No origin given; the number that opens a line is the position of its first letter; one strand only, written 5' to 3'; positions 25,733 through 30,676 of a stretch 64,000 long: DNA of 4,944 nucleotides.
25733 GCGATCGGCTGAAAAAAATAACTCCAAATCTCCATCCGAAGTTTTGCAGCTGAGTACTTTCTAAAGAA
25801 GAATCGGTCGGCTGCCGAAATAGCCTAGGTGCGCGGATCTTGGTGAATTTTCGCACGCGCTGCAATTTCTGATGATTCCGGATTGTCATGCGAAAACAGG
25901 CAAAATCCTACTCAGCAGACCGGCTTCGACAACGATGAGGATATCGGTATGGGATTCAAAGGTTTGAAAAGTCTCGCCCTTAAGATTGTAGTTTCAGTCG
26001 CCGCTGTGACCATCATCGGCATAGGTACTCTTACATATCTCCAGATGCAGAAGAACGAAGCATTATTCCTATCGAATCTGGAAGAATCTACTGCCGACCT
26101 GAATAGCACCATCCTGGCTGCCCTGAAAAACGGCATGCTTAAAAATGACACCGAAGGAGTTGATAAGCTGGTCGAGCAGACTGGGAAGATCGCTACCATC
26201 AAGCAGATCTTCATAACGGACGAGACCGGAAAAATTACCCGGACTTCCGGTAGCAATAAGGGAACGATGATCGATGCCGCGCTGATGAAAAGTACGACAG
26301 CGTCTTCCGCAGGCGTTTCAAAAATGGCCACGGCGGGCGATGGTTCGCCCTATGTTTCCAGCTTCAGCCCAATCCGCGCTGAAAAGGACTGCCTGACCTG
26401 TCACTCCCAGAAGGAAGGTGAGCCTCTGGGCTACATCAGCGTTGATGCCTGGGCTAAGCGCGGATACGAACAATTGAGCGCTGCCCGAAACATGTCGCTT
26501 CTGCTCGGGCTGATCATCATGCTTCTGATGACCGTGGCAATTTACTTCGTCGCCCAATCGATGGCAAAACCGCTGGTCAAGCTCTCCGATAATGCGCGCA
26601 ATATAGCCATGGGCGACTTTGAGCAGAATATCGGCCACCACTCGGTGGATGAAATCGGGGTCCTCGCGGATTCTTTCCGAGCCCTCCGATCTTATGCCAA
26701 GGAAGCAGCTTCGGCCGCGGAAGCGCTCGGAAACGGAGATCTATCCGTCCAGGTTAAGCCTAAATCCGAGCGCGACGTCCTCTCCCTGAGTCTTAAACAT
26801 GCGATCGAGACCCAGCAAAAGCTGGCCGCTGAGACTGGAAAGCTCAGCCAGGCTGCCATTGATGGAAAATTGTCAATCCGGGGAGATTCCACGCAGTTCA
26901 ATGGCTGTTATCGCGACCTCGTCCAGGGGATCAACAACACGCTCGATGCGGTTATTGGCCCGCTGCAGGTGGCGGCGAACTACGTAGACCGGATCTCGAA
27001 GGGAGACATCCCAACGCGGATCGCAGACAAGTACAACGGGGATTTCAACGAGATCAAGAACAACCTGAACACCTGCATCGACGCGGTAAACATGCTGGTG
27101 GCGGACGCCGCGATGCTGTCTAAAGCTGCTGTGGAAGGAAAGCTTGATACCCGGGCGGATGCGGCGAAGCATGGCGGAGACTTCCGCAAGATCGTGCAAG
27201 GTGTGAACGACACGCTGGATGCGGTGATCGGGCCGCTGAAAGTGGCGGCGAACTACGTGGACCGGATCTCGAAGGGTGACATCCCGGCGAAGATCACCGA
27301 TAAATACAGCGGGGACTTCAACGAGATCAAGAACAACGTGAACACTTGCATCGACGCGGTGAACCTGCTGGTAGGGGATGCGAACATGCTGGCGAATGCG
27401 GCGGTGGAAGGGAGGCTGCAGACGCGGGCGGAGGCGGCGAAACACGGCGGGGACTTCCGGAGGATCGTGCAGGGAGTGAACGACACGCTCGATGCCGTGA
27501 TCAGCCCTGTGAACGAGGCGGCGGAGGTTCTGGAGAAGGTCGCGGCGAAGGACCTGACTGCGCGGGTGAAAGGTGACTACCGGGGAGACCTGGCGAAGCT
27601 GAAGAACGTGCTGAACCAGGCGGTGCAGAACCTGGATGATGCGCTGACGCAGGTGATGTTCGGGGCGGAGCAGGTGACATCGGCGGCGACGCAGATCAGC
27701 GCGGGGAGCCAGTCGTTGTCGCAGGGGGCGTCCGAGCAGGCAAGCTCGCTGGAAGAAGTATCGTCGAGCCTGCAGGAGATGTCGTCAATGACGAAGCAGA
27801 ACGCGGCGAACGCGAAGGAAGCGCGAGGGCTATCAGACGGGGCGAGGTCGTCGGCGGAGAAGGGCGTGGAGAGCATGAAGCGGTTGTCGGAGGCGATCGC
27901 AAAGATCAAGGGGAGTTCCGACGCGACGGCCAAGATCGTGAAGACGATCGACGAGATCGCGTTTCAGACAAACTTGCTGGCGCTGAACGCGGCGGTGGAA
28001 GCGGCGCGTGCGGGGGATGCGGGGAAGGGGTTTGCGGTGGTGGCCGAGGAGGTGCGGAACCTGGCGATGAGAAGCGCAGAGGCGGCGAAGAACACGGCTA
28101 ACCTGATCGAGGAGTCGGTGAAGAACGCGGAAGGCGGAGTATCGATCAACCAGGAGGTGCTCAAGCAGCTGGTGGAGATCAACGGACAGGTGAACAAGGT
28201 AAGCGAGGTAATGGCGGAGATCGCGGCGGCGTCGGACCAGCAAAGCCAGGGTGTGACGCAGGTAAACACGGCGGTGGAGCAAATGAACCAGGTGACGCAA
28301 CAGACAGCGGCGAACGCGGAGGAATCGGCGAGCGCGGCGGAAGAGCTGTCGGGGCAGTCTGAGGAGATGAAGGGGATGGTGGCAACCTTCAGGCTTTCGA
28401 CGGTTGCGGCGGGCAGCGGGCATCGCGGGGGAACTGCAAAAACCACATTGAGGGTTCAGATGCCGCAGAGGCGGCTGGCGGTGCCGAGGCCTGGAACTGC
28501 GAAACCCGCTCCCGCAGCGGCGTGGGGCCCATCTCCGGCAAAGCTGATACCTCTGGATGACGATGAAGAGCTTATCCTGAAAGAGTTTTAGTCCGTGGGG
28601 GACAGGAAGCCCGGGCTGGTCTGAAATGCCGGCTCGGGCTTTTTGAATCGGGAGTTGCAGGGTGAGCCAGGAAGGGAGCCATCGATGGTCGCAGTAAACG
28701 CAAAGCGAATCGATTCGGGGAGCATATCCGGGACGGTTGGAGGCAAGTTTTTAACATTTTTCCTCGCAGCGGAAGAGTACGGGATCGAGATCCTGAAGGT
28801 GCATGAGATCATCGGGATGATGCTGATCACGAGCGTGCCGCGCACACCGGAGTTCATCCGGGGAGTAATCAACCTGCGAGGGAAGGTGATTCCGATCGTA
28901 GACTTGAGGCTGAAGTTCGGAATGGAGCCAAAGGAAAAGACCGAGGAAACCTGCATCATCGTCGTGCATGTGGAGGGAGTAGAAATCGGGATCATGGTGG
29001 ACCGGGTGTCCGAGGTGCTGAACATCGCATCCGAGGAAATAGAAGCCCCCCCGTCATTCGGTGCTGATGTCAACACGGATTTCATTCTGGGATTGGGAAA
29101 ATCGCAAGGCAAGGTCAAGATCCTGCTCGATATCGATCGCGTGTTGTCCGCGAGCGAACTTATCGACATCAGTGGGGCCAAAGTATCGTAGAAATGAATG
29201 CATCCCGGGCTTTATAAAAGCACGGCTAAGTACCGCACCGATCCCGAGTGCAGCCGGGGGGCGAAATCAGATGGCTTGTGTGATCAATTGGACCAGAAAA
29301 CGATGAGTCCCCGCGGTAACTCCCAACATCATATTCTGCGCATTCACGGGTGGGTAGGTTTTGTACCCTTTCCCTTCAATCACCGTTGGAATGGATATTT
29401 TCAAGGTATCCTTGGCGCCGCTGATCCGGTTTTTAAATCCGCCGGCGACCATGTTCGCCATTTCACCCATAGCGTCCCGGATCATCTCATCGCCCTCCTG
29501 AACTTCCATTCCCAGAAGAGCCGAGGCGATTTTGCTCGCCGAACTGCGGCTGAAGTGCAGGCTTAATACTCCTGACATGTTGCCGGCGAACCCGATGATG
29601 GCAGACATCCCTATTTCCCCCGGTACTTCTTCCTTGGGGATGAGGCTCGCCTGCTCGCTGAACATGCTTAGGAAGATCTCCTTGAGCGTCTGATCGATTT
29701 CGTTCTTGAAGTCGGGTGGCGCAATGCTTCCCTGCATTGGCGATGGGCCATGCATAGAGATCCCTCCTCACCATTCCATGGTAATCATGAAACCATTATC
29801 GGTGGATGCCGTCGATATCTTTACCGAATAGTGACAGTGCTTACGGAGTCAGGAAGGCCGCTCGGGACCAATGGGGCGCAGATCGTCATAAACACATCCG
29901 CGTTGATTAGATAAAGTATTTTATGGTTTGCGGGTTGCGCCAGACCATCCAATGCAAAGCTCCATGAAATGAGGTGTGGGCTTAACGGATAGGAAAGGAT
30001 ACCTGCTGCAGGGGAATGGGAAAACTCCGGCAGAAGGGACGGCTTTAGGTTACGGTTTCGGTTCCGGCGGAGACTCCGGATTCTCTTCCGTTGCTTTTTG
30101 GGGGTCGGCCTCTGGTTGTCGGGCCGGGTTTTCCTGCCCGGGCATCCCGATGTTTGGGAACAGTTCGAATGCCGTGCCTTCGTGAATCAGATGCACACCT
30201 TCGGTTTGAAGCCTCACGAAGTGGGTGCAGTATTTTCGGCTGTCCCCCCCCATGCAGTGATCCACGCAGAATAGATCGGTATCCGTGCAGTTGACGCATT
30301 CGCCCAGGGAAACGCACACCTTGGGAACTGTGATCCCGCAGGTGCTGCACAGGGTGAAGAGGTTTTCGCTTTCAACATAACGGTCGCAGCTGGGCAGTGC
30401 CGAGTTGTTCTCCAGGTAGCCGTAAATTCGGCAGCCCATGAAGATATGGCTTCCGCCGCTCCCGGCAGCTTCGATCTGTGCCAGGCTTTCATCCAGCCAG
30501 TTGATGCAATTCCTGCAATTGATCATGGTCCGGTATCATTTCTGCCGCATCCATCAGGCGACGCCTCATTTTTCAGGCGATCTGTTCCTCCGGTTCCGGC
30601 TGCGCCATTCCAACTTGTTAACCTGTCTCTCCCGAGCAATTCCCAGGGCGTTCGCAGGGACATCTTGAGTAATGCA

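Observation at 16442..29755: Best candidate novel system: heme-sensing chemosensory pathway with three CheX, HDOD and a REC-pseudoREC-STAS output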

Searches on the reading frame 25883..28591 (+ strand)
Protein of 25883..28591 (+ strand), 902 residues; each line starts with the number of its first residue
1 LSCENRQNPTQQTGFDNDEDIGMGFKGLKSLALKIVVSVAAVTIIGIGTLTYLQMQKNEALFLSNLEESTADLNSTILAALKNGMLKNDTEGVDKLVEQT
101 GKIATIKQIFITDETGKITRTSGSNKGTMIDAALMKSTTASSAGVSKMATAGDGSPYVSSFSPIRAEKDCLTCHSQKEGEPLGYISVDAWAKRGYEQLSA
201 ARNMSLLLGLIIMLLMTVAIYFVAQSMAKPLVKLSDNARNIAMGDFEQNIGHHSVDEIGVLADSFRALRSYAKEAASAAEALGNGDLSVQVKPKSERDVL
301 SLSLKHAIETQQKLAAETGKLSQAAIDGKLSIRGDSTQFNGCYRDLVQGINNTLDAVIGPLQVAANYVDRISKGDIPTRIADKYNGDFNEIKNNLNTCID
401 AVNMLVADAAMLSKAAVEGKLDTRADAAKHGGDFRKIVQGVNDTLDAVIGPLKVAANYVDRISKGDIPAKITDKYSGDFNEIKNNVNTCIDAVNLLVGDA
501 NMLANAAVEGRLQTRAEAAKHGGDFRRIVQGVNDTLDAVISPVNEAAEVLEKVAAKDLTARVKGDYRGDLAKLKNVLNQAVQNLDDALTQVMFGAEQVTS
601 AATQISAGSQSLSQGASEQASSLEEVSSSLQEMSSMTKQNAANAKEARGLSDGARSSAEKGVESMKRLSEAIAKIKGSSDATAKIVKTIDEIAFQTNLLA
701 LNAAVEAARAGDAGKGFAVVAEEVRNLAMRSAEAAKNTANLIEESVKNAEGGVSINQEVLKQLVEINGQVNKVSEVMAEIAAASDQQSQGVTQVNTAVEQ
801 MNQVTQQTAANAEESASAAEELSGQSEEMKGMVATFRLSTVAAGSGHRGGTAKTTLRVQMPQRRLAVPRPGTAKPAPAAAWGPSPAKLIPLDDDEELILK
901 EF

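Call 4: search_protein_families(library=pfam, proteins=[window:25883-28591:+], max_evalue=0.01)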
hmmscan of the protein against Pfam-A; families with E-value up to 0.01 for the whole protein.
window:25883-28591:+ (902 aa): 6 families
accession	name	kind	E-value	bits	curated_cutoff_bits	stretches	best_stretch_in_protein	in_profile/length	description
PF18947.5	HAMP_2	-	2.7e-89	293.5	24.3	3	429-494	1-66/67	HAMP domain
PF00015.26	MCPsignal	-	1.1e-44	152.8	34.6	1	651-805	4-172/172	Methyl-accepting chemotaxis protein (MCP) signalling domain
PF00672.30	HAMP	-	6.3e-24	84.5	25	2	222-269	1-48/53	HAMP domain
PF21563.3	Mcp40H-20_sensor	-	9.1e-05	23.2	27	1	77-177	3-98/112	Methyl-accepting chemotaxis sensory transducer, class 40H, sensor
PF11845.13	Tll0287-like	-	0.00044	21.1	24.1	1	128-182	71-116/144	Tll0287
PF17203.10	sCache_3_2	-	0.0031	18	28.4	0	77-167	21-114/140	Single cache domain 3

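Call 8: search_protein_families(library=ncbifam, proteins=[window:25883-28591:+], max_evalue=0.001)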
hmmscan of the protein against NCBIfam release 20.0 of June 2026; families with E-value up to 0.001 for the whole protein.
window:25883-28591:+ (902 aa): 23 families
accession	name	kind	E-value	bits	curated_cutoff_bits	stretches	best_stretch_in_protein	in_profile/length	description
NF041847.1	transduc_aer2_vibrio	equivalog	3.2e-107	359.7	1200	3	501-855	417-771/804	aerotaxis transducer Aer2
NF047851.1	MCPCitTducer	equivalog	6.7e-74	249.9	900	1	539-853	217-531/553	methyl-accepting chemotaxis citrate transducer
NF011615.0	PRK15041.1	equivalog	1.6e-70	238.4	947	2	538-847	217-526/554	methyl-accepting chemotaxis protein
NF011622.0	PRK15048.1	equivalog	1.1e-65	222.8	900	1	539-844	216-521/553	methyl-accepting chemotaxis protein II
NF007309.0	PRK09793.1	equivalog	6.2e-59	200.4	903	1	540-839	215-514/533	methyl-accepting chemotaxis protein IV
NF058645.1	MCPCtpMPsAe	equivalog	5.6e-33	114.5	900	2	537-838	227-558/558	methyl-accepting chemotaxis protein CtpM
NF033092.0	HK_WalK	equivalog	7.1e-18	64.5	725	1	33-280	7-254/594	cell wall metabolism sensor histidine kinase WalK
NF050802.1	AspChtxCcaA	equivalog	8.5e-18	64.1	1300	1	634-748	525-638/700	aspartate chemotaxis receptor CcaA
NF008318.0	PRK11107.1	equivalog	7.1e-14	50.8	890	1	35-263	11-238/920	two-component sensor histidine kinase BarA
NF007837.0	PRK10549.1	equivalog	8.4e-09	34.6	603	1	202-271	163-232/466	envelope stress sensor histidine kinase BaeS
NF012163.2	BaeS_SmeS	equivalog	9.6e-09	34.7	500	1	201-270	162-231/457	sensor histidine kinase efflux regulator BaeS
NF038263.1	prot_phos_SiaA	equivalog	9.8e-08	31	700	1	207-269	314-376/658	biofilm regulation protein phosphatase SiaA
NF040691.1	MtrAB_MtrB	equivalog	1.2e-06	27.8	450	1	194-268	179-253/507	MtrAB system histidine kinase MtrB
NF008184.0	PRK10935.1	equivalog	6.5e-06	25.1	553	1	204-268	153-218/565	nitrate/nitrite two-component system sensor histidine kinase NarQ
NF012226.0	AdeS_HK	equivalog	6.2e-05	22.3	500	0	448-515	84-152/353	two-component sensor histidine kinase AdeS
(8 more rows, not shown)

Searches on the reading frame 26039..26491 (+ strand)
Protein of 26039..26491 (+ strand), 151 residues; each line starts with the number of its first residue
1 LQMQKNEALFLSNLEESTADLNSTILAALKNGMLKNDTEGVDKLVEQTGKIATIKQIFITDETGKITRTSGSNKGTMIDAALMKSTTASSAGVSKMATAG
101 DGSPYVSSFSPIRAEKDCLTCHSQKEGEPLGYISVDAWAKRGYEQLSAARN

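Call 46: search_solved_structures(query=window:26039-26491:+, max_evalue=10, show_alignments=2)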
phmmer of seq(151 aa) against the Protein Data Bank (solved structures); distinct sequences matched with E-value up to 10: 13.
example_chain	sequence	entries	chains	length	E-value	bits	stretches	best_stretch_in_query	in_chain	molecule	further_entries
1wl4_A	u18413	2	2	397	0.15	15.3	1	25-118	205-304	acetyl-Coenzyme A acetyltransferase 2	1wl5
9v13_A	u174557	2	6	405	0.16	15.2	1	25-118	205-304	Acetyl-CoA acetyltransferase, cytosolic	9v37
3j9y_7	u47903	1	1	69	0.35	14.1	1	18-53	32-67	50S ribosomal protein L7/L12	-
2bcw_B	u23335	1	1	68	0.36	14.1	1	18-53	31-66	50S ribosomal protein L7/L12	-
1ctf_A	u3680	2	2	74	0.39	14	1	18-52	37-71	RIBOSOMAL PROTEIN L7/L12 | 50S ribosomal protein L7/L12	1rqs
1zv9_A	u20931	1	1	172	0.89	12.8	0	48-110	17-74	Cellulosomal scaffoldin adaptor protein B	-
1qzn_A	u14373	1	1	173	0.9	12.8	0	48-110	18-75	cellulosomal scaffoldin adaptor protein B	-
3f2l_A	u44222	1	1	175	0.92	12.8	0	48-110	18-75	Cellulosomal scaffoldin adaptor protein B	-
3bwz_A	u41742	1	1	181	1.1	12.6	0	48-110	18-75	Cellulosomal scaffoldin adaptor protein B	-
3g0s_A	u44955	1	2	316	1.3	12.3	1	39-103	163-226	Dihydrodipicolinate synthase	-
5t25_A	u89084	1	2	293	1.4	12.2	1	39-102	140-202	4-hydroxy-tetrahydrodipicolinate synthase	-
5t26_A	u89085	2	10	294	1.4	12.2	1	39-102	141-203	4-hydroxy-tetrahydrodipicolinate synthase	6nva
2a6n_A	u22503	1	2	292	1.4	12.2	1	39-102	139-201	Dihydrodipicolinate synthase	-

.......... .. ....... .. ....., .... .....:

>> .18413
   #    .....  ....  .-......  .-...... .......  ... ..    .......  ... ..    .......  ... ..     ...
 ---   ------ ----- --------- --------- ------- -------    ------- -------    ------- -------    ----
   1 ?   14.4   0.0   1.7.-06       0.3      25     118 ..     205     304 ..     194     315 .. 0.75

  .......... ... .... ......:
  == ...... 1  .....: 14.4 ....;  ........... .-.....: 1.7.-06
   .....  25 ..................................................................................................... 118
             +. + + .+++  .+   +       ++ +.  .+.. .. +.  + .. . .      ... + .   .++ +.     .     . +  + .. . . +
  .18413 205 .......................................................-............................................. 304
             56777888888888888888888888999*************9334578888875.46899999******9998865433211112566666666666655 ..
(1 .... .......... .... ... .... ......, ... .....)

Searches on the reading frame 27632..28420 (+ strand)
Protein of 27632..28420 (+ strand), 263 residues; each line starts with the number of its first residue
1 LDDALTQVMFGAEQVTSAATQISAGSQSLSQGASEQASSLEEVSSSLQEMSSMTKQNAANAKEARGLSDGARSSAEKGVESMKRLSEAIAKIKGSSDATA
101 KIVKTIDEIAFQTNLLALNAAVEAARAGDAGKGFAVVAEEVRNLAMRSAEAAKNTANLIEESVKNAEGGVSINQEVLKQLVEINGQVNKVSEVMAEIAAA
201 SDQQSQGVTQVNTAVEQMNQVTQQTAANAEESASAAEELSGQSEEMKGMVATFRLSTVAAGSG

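Call 45: search_solved_structures(query=window:27632-28420:+, max_evalue=1e-10, show_alignments=3)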
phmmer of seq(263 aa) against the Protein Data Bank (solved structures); distinct sequences matched with E-value up to 1e-10: 13.
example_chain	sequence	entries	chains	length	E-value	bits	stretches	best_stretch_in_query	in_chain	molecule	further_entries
3zx6_A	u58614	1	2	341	3.4e-52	180.8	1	7-256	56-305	HAMP, METHYL-ACCEPTING CHEMOTAXIS PROTEIN I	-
6s1k_E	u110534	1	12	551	6.5e-52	179.9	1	7-256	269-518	Methyl-accepting chemotaxis protein I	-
8c5v_I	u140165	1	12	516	2.3e-51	178.2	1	7-254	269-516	Methyl-accepting chemotaxis protein I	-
1qu7_A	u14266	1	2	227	6.3e-48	166.9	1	34-256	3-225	METHYL-ACCEPTING CHEMOTAXIS PROTEIN I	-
31cj_A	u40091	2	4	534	3.6e-33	118.8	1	13-243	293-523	Aerotaxis receptor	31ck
2ch7_A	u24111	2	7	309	2.5e-22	83.4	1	13-255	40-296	METHYL-ACCEPTING CHEMOTAXIS PROTEIN | Methyl-accepting chemotaxis protein 2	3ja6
3ja6_H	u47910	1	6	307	2.7e-22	83.2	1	13-254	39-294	Methyl-accepting chemotaxis protein 2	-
2ch7_B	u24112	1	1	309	2.8e-22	83.2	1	13-254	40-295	METHYL-ACCEPTING CHEMOTAXIS PROTEIN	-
6s18_A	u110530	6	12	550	4.7e-17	66.2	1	3-254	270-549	Aromatic acid chemoreceptor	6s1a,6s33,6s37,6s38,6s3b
3g6b_A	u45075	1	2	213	5.2e-14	56.2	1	73-226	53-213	Methyl-accepting chemotaxis protein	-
4jpb_B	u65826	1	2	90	2.4e-13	54.1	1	98-164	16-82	Methyl-accepting chemotaxis protein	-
3g67_A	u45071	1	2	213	2.5e-13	54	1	73-224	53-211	Methyl-accepting chemotaxis protein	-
3ur1_C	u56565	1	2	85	3.8e-13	53.4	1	99-164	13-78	Methyl-accepting chemotaxis protein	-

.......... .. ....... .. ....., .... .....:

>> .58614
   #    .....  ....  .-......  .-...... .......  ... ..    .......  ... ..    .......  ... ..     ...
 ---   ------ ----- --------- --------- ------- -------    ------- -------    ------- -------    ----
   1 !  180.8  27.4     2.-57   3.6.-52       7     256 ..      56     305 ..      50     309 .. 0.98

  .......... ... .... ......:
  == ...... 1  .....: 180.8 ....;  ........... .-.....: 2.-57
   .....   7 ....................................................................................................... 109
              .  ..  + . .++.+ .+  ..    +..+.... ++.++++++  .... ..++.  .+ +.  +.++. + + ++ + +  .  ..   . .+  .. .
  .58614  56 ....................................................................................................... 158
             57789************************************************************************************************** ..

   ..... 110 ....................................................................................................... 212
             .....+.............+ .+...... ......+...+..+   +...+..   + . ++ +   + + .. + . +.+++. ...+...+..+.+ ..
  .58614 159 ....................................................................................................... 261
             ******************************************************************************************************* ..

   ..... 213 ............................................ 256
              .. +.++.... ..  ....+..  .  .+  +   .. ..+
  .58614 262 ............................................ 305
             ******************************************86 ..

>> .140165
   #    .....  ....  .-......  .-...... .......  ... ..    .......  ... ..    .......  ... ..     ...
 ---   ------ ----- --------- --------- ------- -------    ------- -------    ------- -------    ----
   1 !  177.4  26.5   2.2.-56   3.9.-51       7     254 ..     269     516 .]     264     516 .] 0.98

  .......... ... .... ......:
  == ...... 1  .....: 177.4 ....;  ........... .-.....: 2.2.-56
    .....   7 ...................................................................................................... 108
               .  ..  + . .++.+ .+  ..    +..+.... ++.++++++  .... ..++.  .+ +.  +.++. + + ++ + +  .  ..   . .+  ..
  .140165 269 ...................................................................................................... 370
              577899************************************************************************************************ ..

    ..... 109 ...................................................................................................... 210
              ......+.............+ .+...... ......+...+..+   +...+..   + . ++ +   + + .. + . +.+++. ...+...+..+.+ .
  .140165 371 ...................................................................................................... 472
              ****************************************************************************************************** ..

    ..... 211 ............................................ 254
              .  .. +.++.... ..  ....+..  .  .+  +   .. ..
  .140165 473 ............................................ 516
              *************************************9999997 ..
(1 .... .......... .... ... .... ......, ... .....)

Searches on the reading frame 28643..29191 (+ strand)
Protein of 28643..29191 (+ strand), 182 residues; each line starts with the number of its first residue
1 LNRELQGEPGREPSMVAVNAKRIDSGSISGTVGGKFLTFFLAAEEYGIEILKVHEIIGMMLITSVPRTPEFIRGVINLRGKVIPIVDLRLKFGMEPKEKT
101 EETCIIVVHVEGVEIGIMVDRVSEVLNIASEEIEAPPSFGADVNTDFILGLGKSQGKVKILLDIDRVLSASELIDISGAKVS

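Call 4: search_protein_families(library=pfam, proteins=[window:28643-29191:+], max_evalue=0.01)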
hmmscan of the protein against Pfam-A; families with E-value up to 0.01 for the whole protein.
window:28643-29191:+ (182 aa): 1 family
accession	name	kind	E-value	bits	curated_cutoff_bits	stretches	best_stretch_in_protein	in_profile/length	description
PF01584.24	CheW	-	6.4e-40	136.4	23.5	1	35-171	1-137/138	CheW-like domain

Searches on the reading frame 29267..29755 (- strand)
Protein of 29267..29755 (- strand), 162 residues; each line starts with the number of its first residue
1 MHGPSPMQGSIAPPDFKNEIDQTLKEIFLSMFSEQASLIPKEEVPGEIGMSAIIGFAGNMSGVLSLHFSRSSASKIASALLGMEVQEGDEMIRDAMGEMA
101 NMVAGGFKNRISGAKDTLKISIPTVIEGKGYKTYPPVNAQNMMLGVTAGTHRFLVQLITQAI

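Call 4: search_protein_families(library=pfam, proteins=[window:29267-29755:-], max_evalue=0.01)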
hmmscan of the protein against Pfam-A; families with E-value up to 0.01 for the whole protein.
window:29267-29755:- (162 aa): 2 families
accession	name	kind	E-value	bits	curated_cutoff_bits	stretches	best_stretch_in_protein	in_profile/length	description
PF13690.11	CheX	-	2.6e-25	88.7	27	1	50-144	1-91/94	Chemotaxis phosphatase CheX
PF04509.17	CheC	-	0.00097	19.5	22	1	91-126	1-37/38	CheC-like family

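Call 8: search_protein_families(library=ncbifam, proteins=[window:29267-29755:-], max_evalue=0.001)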
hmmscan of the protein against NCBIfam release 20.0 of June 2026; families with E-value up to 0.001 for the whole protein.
window:29267-29755:- (162 aa): 2 families
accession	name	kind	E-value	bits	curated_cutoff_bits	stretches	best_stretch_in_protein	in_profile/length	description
NF041094.1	CheX_Thtogales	equivalog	7.9e-15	55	280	1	42-133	34-126/152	CheY-P phosphatase CheX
NF041093.1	CheC_Thtogales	equivalog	0.00035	20.5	250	1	42-112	53-126/201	CheY-P phosphatase CheC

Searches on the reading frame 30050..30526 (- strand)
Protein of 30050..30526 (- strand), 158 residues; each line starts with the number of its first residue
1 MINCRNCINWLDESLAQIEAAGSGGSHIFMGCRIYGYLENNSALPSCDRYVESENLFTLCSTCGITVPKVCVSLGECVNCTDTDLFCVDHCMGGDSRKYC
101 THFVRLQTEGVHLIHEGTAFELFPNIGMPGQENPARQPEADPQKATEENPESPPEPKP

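Call 31: search_protein_families(library=pfam, proteins=[window:30050-30526:-], max_evalue=1)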
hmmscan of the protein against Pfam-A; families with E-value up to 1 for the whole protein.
window:30050-30526:- (158 aa): 1 family
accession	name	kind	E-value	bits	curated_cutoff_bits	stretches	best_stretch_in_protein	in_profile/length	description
PF03660.19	PHF5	-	0.031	14.9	26.7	1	43-109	29-94/104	PHF5-like protein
